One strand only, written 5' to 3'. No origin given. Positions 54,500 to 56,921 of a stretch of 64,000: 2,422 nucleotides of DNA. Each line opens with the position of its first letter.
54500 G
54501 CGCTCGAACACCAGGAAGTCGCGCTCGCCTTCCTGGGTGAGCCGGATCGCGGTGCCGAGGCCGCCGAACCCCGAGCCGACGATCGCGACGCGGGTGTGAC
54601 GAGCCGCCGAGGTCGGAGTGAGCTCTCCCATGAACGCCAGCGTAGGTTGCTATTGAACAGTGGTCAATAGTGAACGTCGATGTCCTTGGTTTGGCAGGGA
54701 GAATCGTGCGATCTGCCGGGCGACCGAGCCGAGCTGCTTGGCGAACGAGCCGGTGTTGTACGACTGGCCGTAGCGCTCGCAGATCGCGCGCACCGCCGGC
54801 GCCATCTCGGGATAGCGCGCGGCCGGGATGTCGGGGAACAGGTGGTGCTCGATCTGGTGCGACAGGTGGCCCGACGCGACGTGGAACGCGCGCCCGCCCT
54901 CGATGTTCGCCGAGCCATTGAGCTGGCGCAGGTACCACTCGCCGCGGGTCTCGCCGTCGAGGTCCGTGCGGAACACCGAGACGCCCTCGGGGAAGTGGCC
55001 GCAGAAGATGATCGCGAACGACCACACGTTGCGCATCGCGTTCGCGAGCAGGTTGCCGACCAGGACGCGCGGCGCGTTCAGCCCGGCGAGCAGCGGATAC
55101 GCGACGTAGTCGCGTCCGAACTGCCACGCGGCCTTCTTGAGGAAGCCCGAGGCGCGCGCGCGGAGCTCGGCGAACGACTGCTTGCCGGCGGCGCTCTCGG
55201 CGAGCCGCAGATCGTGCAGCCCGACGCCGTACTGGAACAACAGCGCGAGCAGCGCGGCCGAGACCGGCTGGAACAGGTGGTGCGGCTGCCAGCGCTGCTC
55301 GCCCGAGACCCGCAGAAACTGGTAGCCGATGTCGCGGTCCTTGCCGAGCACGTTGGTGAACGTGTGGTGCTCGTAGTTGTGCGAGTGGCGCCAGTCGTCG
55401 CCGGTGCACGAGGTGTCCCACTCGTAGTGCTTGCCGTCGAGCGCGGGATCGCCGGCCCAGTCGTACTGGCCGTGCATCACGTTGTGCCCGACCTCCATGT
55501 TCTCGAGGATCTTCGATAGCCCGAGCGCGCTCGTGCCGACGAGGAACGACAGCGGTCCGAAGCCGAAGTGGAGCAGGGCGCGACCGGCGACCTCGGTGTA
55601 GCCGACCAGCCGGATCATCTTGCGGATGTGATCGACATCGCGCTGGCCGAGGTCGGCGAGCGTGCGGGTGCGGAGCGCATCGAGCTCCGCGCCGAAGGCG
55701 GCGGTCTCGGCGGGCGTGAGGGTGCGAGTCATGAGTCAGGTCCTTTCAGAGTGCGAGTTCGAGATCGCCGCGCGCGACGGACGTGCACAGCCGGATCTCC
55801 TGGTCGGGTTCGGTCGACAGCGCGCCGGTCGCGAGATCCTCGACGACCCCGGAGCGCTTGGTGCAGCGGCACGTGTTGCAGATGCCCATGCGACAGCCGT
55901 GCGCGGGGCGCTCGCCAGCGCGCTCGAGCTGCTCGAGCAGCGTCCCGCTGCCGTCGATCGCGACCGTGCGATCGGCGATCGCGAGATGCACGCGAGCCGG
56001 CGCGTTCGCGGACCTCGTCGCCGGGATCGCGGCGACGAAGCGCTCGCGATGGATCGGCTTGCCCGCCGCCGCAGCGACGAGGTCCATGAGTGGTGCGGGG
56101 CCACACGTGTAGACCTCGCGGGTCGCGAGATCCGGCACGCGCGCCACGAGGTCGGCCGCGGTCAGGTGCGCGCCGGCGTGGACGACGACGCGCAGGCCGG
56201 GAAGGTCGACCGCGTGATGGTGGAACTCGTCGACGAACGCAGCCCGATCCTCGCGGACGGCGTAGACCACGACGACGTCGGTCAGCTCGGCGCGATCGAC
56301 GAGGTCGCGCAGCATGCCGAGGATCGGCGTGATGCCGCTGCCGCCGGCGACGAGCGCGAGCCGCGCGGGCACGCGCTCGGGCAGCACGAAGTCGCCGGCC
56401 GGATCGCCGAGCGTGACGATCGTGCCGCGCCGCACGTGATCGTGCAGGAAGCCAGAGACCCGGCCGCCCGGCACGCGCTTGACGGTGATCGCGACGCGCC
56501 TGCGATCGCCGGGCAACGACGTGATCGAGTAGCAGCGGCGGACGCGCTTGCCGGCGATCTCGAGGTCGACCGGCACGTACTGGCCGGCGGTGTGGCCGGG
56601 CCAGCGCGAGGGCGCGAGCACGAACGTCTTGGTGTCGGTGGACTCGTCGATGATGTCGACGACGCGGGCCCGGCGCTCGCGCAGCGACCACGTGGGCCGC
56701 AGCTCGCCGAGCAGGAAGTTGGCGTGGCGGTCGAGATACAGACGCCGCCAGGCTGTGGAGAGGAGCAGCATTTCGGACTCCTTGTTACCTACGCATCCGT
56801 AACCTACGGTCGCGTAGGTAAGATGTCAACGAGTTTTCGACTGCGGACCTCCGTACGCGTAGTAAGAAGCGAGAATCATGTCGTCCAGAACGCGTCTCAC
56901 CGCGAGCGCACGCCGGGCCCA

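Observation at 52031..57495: Natural BVMO-esterase fusion in an operon with a desaturase and its FNR/ferredoxin-like reductase, plus a divergent TetR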

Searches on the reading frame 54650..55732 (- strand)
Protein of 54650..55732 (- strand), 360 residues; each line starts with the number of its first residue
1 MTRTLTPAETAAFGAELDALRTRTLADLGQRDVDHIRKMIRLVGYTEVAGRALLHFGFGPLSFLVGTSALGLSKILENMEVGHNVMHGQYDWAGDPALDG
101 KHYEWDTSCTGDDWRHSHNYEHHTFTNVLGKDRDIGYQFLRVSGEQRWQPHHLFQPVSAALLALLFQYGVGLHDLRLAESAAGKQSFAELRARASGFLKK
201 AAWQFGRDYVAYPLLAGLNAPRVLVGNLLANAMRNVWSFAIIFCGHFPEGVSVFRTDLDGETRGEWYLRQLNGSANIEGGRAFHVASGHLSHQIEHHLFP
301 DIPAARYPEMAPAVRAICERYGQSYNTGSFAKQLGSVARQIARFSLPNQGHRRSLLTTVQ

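Call 7: search_protein_families(library=pfam, proteins=[window:54650-55732:-], max_evalue=0.01)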
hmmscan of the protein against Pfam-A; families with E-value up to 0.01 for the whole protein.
window:54650-55732:- (360 aa): 1 family
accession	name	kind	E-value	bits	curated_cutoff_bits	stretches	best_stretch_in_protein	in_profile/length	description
PF00487.30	FA_desaturase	-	3.5e-24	86.4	29.7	1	62-327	5-251/253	Fatty acid desaturase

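Call 8: search_protein_families(library=ncbifam, proteins=[window:54650-55732:-], max_evalue=0.01)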
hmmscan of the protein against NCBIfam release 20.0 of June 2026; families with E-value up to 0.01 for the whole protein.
window:54650-55732:- (360 aa): 1 family
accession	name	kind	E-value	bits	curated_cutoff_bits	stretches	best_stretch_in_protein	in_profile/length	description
NF052549.1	FAdesatDesBBac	equivalog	0.00014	21.3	500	0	81-135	74-129/340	Delta(10) desaturase DesB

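Call 20: find_homologous_proteins(query=window:54650-55732:-, max_evalue=1e-20)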
Query window:54650-55732:- (360 aa): 7999 proteins with E <= 1e-20 among 8000 candidates; the best 120 are listed.
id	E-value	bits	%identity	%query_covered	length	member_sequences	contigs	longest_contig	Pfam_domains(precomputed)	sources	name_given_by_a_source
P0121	3.2e-246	834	100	100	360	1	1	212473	PF00487.31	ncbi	-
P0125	1.6e-179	615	75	96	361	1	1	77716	PF00487.31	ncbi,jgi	ncbi:MAG TPA: acyl-CoA desaturase [Kofleriaceae bacterium]|jgi:linoleoyl-CoA desaturase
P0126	8.8e-179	612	74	96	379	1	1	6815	PF00487.31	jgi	-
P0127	1.7e-178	611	73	96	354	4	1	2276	PF00487.31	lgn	-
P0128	2.6e-178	611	72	98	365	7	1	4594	PF00487.31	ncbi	-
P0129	3.0e-177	607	73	96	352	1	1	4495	PF00487.31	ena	-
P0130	3.6e-177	607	73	96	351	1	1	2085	PF00487.31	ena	-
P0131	8.1e-177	606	72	96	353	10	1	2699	PF00487.31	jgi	jgi:linoleoyl-CoA desaturase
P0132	1.4e-176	605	77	96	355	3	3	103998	PF00487.31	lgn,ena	-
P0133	1.6e-176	605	72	96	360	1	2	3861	PF00487.31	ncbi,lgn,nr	ncbi:MAG: acyl-CoA desaturase [Deltaproteobacteria bacterium]|nr:acyl-CoA desaturase [Deltaproteobac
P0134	1.8e-176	604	73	97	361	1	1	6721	PF00487.31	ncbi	-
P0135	7.8e-176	602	73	96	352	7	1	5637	PF00487.31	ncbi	-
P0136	4.4e-175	600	72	97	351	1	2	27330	PF00487.31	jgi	jgi:fatty acid desaturase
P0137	4.7e-175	600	72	98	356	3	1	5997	PF00487.31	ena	-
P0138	7.8e-175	599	73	96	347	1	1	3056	PF00487.31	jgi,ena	-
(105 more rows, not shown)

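Call 21: search_solved_structures(query=window:54650-55732:-, max_evalue=0.01)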
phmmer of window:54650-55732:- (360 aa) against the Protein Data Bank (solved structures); distinct sequences matched with E-value up to 0.01: 0.

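Call 22: find_related_loci(query=window:54650-55732:-, collection=genome_contigs, flank=8000)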
Query window:54650-55732:- (360 aa) in genome_contigs; peptide patterns used: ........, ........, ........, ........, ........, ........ (x = any residue, [..] = any of these).
600 stretches matched a pattern (row limit reached: there are more); 595 encode a relative of the query (tblastn E <= 1e-3); the best 80 are kept; 80 distinct loci.
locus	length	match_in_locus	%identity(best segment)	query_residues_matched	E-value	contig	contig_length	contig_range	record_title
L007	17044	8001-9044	68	1-347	5e-165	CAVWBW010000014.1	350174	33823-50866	MAG: uncultured delta proteobacterium isolate MFD03804.bin.1.273 genome assembly, contig: contig_7462, whole genome shot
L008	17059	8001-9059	66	2-355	2e-156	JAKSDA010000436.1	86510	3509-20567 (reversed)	MAG: Proteobacteria bacterium isolate MAG.37 k141_52582, whole genome shotgun sequence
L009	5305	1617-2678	65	1-353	1e-154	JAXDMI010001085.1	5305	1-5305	MAG: Myxococcales bacterium isolate BP_638 scaffold_147560, whole genome shotgun sequence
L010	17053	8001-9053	63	1-350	8e-153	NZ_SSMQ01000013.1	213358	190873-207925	Polyangium fumosum strain DSM 14668 Scaffold13_1, whole genome shotgun sequence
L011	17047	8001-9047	64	5-352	2e-151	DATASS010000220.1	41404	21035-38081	MAG TPA_asm: Kofleriaceae bacterium isolate SMAG_U5526 k141_3635444, whole genome shotgun sequence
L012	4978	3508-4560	61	3-354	2e-147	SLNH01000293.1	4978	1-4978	MAG: Nannocystineae bacterium isolate CSSed165cm_40 CSSed16-5cm-87453, whole genome shotgun sequence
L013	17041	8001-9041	60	2-347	2e-143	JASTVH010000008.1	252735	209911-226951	Marinobacteraceae bacterium S3BR75-40.1 NODE_8_length_252735_cov_40.178862, whole genome shotgun sequence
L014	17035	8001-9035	57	4-347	8e-141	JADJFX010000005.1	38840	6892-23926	MAG: Candidatus Rhodoferax bjergmarkensis isolate Bjer_18-Q3-R1-45_MAXAC.141 tig00002183-10-387310, whole genome shotgun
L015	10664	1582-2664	57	1-354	5e-139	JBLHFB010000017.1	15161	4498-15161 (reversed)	MAG: Gammaproteobacteria bacterium isolate 3300055003_105 Ga0535643_0002499, whole genome shotgun sequence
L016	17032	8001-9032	57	5-347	8e-139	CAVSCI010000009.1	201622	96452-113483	MAG: uncultured beta proteobacterium isolate MFD02979.bin.1.94 genome assembly, contig: contig_28520, whole genome shotg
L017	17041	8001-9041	58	2-350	1e-137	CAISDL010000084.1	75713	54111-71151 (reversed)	MAG: uncultured actinobacterium isolate Loclat_bin-15077 genome assembly, contig: bin-15077:084/166, whole genome shotgu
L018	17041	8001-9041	59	5-350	3e-137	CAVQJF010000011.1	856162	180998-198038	MAG: uncultured Solirubrobacteraceae bacterium isolate MFD10064.bin.1.1 genome assembly, contig: contig_2371, whole geno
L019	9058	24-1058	56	4-347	1e-136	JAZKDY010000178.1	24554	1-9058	MAG: Pseudomonadota bacterium isolate DC_HB_02_SPN181219-bin003 DCHB02SPN_B003_0_000000000178, whole genome shotgun sequ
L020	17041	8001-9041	57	2-347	5e-136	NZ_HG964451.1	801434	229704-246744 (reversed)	Mycolicibacterium austroafricanum strain DSM 44191, whole genome shotgun sequence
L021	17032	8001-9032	58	4-349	1e-135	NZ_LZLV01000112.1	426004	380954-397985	Mycobacterium sp. 1245111.1 contig_51, whole genome shotgun sequence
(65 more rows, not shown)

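Call 33: find_encoding_contigs(protein=P0132, flank=7000, max_places=2)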
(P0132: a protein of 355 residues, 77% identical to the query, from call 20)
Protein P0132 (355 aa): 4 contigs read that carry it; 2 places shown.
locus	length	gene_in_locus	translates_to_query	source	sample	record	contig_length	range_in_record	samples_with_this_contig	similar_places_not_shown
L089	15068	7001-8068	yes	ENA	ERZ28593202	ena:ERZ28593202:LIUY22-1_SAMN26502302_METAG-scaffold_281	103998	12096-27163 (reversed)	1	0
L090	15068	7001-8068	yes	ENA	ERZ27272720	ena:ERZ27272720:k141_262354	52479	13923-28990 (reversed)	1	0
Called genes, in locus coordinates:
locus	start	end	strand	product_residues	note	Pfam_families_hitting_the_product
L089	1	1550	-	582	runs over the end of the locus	PF00023:Ank (faint), PF12796:Ank_2 (faint), PF13637:Ank_4 (faint), PF13857:Ank_5 (faint)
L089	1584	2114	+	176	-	PF13302:Acetyltransf_3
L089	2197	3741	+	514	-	PF03109:ABC1 (faint), PF00069:Pkinase, PF07714:PK_Tyr_Ser-Thr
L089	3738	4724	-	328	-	PF00149:Metallophos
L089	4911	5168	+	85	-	-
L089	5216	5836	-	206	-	PF00440:TetR_N, PF19344:TetR_C_32, PF21943:TetR_C_46 (weak)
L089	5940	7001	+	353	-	PF00970:FAD_binding_6 (weak), PF00175:NAD_binding_1, PF00111:Fer2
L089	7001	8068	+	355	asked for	PF00487:FA_desaturase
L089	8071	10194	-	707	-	-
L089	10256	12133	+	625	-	PF03150:CCP_MauG (faint), PF13442:Cytochrome_CBB3 (faint), PF00034:Cytochrom_C (faint), PF21419:RoxA-like_Cyt-c (weak)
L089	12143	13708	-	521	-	PF02696:SelO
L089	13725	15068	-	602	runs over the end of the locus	-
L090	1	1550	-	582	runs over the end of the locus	PF00023:Ank (faint), PF12796:Ank_2 (faint), PF13637:Ank_4 (faint), PF13857:Ank_5 (faint)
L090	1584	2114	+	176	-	PF13302:Acetyltransf_3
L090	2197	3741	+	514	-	PF03109:ABC1 (faint), PF00069:Pkinase, PF07714:PK_Tyr_Ser-Thr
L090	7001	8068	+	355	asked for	PF00487:FA_desaturase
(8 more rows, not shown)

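Call 34: find_encoding_contigs(protein=P0125, flank=7000, max_places=2)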
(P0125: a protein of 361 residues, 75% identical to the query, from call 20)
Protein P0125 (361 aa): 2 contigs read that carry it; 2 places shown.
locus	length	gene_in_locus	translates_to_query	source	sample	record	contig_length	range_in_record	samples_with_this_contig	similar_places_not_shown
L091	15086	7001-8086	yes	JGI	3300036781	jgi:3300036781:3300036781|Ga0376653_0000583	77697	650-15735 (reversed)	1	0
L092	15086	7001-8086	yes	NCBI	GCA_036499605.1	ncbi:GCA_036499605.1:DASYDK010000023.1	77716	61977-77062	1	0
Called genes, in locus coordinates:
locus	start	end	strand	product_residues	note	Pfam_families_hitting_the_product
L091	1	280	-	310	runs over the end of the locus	PF01963:TraB_PrgY_gumN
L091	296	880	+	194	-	-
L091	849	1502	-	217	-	PF21948:LplA-B_cat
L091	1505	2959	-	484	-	PF07992:Pyr_redox_2, PF13738:Pyr_redox_3 (weak), PF00070:Pyr_redox, PF03721:UDPG_MGDP_dh_N (weak), PF02852:Pyr_redox_dim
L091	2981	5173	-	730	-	PF13598:DUF4139 (weak)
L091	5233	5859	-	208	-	PF00440:TetR_N, PF19344:TetR_C_32, PF17932:TetR_C_24 (weak), PF21943:TetR_C_46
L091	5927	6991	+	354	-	PF00970:FAD_binding_6, PF00175:NAD_binding_1, PF00111:Fer2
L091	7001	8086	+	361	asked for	PF00487:FA_desaturase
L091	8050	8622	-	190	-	PF00899:ThiF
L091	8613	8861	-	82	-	-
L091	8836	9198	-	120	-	PF14464:Prok-JAB (weak)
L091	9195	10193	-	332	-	-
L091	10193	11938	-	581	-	-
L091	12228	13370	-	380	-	PF00676:E1_dh, PF13292:DXP_synthase_N (weak)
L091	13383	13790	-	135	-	-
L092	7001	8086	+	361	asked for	PF00487:FA_desaturase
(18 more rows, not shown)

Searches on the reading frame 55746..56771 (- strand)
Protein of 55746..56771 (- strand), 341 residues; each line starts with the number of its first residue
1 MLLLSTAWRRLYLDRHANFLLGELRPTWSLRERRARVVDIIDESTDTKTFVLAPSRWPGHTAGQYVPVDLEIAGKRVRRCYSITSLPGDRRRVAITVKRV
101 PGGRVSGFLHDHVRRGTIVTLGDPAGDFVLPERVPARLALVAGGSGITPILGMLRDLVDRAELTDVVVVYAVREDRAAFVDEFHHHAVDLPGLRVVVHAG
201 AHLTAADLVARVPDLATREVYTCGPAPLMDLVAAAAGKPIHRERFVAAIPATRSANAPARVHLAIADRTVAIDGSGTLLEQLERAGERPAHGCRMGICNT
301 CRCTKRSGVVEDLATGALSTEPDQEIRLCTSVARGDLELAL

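Call 7: search_protein_families(library=pfam, proteins=[window:55746-56771:-], max_evalue=0.01)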
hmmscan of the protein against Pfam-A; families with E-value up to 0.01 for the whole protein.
window:55746-56771:- (341 aa): 4 families
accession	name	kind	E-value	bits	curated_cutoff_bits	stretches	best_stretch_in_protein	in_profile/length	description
PF00970.30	FAD_binding_6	-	1.4e-10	41.8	21.1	1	36-128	3-97/99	Oxidoreductase FAD-binding domain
PF00175.26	NAD_binding_1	-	3.3e-08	34.6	22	1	140-232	1-107/109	Oxidoreductase NAD-binding domain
PF00111.32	Fer2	-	1.1e-05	25.7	21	1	268-332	8-75/77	2Fe-2S iron-sulfur cluster binding domain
PF08030.17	NAD_binding_6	-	0.0012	19.4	22.2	1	138-162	4-28/156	Ferric reductase NAD binding domain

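Call 8: search_protein_families(library=ncbifam, proteins=[window:55746-56771:-], max_evalue=0.01)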
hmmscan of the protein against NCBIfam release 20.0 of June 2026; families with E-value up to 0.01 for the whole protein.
window:55746-56771:- (341 aa): 16 families
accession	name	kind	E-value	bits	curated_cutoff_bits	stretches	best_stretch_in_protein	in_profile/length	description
NF007964.0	PRK10684.1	equivalog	1.3e-42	146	383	1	33-338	10-331/333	NADH oxidoreductase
NF058606.1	GlBtMonoRdsGbcB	equivalog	1.6e-37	129.2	500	2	27-232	8-228/362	glycine betaine monooxygenase reductase subunit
NF009805.0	PRK13289.1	equivalog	5.9e-31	107.8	432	1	33-232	155-373/399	NO-inducible flavohemoprotein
NF045803.1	MethMoxFADbindMmoC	equivalog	2.2e-28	99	500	1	61-237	141-326/343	aromatic/alkene monooxygenase hydroxylase FAD-binding subunit MmoC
TIGR02160.1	PA_CoA_Oxy5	hypoth_equivalog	4.1e-27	94.9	420.8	2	61-177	34-151/352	1,2-phenylacetyl-CoA epoxidase subunit PaaE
NF040810.1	BenC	equivalog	7e-27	94.4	430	1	36-235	108-314/333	benzoate 1,2-dioxygenase electron transfer component BenC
NF008822.0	PRK11872.1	equivalog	1.5e-18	66.9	402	1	62-230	139-314/341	anthranilate 1,2-dioxygenase electron transfer component AntC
NF008178.0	PRK10926.1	equivalog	2.2e-13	50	390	1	58-176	29-147/248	ferredoxin--NADP(+) reductase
NF004317.0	PRK05713.1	equivalog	1.8e-12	47.2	338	2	35-213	94-269/312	iron-sulfur-binding ferredoxin reductase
NF000796.0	PRK00054.1-1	equivalog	7.4e-10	38.5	224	1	34-236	5-189/254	dihydroorotate dehydrogenase electron transfer subunit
NF005963.0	PRK08051.1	equivalog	6e-08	32.3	230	1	49-181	20-149/233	NAD(P)H-flavin reductase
NF007985.1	PRK10713.1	equivalog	7.1e-07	28.7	75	1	270-341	10-81/81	class I ribonucleotide reductase maintenance protein YfaE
NF040830.1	sulfhyd_ShyC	equivalog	7.4e-07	28.6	600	1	61-182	40-156/288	NAD(P)-dependent hydrogenase/sulfhydrogenase 2 subunit gamma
NF052252.1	flav_redu_LuxG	exception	1.3e-06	27.8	340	1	50-182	18-149/232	flavin mononucleotide reductase LuxG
NF006220.0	PRK08345.1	subfamily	2.2e-06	27.1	395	1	61-184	44-164/294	cytochrome-c3 hydrogenase subunit gamma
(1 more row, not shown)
